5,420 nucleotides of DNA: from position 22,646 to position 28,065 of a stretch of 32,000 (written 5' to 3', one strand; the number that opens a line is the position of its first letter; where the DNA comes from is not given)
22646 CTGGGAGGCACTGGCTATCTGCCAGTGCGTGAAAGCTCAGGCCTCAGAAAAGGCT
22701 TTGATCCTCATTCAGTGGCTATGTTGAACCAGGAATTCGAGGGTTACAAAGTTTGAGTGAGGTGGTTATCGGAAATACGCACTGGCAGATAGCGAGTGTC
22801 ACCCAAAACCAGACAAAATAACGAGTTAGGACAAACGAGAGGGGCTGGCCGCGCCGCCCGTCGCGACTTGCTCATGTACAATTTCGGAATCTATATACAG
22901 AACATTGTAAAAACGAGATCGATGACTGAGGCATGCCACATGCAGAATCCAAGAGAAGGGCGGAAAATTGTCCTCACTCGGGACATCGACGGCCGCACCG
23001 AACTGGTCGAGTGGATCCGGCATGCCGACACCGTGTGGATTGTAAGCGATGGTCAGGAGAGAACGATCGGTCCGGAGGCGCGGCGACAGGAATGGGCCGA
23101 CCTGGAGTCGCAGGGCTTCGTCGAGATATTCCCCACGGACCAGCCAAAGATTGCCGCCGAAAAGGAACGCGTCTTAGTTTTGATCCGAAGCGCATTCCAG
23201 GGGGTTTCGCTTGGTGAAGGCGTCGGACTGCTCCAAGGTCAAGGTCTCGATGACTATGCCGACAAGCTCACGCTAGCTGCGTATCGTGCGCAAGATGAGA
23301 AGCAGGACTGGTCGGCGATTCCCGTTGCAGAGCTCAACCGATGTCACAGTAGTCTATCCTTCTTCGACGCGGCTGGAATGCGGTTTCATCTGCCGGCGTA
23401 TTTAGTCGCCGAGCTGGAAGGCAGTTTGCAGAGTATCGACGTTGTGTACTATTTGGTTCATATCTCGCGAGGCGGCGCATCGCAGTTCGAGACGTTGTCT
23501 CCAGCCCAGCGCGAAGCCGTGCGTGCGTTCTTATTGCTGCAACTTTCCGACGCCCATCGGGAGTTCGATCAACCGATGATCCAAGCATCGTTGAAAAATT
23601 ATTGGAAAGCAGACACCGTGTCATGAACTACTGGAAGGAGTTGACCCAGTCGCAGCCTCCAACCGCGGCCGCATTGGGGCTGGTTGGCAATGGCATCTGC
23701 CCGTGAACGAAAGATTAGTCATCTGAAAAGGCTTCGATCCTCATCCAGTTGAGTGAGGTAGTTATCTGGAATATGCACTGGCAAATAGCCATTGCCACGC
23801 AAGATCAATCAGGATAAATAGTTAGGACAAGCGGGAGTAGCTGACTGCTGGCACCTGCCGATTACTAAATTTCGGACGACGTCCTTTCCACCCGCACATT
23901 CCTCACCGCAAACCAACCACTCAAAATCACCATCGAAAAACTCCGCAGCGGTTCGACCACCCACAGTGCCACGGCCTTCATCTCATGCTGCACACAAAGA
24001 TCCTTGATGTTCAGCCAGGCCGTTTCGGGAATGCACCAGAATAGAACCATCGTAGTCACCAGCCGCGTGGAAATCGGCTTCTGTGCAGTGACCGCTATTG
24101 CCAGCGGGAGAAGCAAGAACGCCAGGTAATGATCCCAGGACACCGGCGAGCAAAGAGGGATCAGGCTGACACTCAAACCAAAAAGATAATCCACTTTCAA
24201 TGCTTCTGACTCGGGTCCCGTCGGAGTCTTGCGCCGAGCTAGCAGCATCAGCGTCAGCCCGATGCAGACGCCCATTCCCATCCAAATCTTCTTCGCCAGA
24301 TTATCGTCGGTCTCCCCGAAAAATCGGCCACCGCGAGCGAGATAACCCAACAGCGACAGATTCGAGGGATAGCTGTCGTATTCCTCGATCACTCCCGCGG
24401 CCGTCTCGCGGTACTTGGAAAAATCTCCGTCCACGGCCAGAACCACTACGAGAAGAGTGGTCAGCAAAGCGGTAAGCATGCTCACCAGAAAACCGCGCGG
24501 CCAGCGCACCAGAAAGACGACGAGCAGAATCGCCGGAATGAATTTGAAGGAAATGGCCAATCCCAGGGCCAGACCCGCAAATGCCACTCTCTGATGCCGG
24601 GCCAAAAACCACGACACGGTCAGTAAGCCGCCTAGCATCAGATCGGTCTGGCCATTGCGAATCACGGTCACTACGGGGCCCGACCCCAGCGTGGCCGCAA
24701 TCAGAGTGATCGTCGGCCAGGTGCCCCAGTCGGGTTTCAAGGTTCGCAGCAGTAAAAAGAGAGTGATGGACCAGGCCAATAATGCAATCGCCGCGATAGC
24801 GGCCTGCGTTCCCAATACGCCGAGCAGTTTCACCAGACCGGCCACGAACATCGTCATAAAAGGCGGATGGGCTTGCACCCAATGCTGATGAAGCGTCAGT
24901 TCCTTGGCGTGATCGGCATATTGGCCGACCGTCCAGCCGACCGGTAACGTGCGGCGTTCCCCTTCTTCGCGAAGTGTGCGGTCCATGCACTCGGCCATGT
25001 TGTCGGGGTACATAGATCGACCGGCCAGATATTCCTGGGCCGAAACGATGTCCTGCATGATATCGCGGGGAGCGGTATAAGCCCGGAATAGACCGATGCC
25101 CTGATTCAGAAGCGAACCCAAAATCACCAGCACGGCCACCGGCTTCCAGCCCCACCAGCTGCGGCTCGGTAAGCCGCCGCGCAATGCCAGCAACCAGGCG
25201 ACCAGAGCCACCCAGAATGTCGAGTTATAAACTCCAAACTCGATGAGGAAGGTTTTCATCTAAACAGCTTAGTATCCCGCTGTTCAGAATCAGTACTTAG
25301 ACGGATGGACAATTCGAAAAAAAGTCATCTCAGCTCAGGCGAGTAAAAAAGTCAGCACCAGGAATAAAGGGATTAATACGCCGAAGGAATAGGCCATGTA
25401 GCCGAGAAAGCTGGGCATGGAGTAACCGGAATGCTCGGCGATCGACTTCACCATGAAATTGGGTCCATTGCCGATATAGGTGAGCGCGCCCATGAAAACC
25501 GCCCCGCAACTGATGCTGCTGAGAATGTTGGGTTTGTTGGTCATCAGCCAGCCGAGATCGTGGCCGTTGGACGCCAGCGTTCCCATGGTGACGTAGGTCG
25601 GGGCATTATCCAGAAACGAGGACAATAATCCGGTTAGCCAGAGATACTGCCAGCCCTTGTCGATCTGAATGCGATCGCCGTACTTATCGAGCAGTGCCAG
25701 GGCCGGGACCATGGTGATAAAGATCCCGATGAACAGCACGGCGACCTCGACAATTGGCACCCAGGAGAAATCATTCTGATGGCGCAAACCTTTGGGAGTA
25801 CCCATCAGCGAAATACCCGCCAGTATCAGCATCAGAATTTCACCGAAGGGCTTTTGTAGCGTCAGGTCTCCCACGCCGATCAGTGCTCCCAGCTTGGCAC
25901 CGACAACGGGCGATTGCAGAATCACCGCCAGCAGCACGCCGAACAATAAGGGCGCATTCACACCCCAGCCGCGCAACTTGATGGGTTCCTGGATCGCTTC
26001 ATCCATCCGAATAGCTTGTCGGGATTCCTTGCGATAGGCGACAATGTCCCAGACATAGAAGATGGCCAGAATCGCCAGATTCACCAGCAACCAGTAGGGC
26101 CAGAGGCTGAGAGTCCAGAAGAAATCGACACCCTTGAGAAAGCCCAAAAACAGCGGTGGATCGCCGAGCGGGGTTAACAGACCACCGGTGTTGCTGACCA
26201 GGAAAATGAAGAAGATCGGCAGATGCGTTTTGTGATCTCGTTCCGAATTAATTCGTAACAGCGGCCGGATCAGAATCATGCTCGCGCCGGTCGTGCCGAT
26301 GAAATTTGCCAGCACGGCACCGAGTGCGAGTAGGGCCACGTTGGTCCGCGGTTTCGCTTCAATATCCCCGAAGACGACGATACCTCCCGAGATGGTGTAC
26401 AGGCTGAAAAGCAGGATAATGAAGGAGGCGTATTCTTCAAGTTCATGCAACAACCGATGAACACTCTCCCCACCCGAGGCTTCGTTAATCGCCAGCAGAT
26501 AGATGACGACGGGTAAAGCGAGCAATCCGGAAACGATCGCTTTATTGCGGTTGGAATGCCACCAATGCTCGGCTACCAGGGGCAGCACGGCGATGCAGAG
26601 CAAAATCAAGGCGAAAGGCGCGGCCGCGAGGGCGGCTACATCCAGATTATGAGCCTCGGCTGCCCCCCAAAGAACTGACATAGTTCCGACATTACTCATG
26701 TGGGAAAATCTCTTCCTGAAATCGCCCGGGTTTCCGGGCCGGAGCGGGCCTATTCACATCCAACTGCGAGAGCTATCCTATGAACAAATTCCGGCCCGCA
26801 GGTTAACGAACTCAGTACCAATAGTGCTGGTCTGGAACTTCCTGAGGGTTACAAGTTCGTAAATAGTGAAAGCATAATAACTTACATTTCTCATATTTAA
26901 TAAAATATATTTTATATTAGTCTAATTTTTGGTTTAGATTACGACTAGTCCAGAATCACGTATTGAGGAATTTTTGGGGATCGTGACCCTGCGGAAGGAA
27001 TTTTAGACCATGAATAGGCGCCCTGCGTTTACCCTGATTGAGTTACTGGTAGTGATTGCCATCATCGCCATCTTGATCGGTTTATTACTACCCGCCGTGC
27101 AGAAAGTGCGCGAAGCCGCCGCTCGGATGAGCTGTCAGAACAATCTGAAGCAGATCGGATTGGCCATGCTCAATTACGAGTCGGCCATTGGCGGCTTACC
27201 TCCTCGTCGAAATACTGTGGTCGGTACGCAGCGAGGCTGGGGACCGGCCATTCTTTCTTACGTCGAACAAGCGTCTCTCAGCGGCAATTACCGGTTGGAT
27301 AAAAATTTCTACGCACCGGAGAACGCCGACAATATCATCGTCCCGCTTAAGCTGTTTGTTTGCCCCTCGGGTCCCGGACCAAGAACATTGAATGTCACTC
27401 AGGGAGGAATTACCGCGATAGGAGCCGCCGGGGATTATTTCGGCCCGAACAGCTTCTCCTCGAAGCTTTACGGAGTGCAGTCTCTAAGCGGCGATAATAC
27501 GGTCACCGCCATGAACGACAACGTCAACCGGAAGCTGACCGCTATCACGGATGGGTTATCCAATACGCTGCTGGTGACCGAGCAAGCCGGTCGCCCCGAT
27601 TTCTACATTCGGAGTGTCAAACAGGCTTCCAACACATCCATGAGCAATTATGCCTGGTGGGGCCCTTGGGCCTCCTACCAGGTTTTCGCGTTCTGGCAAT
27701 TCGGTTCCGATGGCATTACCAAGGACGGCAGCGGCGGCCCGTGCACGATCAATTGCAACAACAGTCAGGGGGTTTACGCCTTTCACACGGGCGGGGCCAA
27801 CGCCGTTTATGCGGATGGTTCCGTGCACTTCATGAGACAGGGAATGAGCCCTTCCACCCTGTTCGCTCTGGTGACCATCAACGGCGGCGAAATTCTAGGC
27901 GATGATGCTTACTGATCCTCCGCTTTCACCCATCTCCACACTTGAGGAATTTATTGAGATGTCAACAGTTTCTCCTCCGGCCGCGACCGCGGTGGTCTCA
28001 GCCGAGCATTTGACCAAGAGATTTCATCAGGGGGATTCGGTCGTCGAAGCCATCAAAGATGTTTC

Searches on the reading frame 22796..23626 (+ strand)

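Call 61: search_protein_families(library=pfam, proteins=[window:22796-23626:+], max_evalue=0.001)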
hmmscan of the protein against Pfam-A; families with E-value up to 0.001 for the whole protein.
window:22796-23626:+ (276 aa): 1 family
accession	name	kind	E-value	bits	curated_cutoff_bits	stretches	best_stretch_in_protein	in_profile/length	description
PF20461.3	DUF6714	-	8.6e-24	84.8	27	1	124-273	3-160/161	Family of unknown function (DUF6714)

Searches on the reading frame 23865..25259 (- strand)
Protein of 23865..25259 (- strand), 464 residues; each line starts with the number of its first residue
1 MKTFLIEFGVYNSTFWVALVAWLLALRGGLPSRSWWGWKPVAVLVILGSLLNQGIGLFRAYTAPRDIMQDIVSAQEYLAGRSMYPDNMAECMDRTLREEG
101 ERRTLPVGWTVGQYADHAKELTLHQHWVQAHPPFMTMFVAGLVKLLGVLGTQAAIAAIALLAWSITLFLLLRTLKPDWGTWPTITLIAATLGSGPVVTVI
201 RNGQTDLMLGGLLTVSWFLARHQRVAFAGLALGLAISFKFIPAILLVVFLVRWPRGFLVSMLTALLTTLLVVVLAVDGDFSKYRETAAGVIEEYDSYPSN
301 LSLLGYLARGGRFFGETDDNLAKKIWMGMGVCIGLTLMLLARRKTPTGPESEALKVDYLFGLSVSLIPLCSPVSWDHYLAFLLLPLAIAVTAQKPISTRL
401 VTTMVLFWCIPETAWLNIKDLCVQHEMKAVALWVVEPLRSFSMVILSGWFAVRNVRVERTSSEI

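Call 61: search_protein_families(library=pfam, proteins=[window:23865-25259:-], max_evalue=0.001)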
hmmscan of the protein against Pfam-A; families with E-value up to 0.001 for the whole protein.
window:23865-25259:- (464 aa): 1 family
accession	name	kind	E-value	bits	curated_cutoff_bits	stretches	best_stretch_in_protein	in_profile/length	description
PF09594.16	GT87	-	7e-20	72.2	25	1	131-355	3-223/237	Glycosyltransferase family 87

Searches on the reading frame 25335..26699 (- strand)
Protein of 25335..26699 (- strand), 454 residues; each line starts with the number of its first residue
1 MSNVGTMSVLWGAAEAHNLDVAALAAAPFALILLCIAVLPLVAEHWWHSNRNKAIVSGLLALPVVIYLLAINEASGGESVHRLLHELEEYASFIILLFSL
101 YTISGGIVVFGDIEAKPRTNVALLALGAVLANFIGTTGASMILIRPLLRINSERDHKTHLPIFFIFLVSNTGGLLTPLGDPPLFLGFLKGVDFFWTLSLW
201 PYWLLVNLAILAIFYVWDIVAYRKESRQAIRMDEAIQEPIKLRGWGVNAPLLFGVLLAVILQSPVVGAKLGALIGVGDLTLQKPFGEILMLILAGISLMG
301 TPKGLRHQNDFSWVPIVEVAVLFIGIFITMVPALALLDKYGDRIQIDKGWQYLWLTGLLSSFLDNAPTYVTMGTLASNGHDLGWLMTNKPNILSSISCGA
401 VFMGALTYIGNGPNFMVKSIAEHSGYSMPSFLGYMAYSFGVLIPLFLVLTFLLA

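Call 61: search_protein_families(library=pfam, proteins=[window:25335-26699:-], max_evalue=0.001)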
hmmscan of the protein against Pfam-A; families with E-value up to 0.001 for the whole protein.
window:25335-26699:- (454 aa): 2 families
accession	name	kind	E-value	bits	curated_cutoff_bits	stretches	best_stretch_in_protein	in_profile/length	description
PF16980.11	CitMHS_2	-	8.7e-153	509.6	25.7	1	22-452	5-446/448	Putative citrate transport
PF03600.22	CitMHS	-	5.2e-10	39.4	31.9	1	121-378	81-316/336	Citrate transporter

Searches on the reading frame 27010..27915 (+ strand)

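Call 61: search_protein_families(library=pfam, proteins=[window:27010-27915:+], max_evalue=0.001)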
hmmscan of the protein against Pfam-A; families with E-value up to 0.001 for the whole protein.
window:27010-27915:+ (301 aa): 2 families
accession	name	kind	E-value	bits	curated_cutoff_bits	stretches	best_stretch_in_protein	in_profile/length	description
PF07596.16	SBP_bac_10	-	1.6e-41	143.5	23.3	1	31-276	1-262/268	Protein of unknown function (DUF1559)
PF07963.17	N_methyl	-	8.4e-08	31.9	21.2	1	1-27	1-27/27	Prokaryotic N-terminal methylation motif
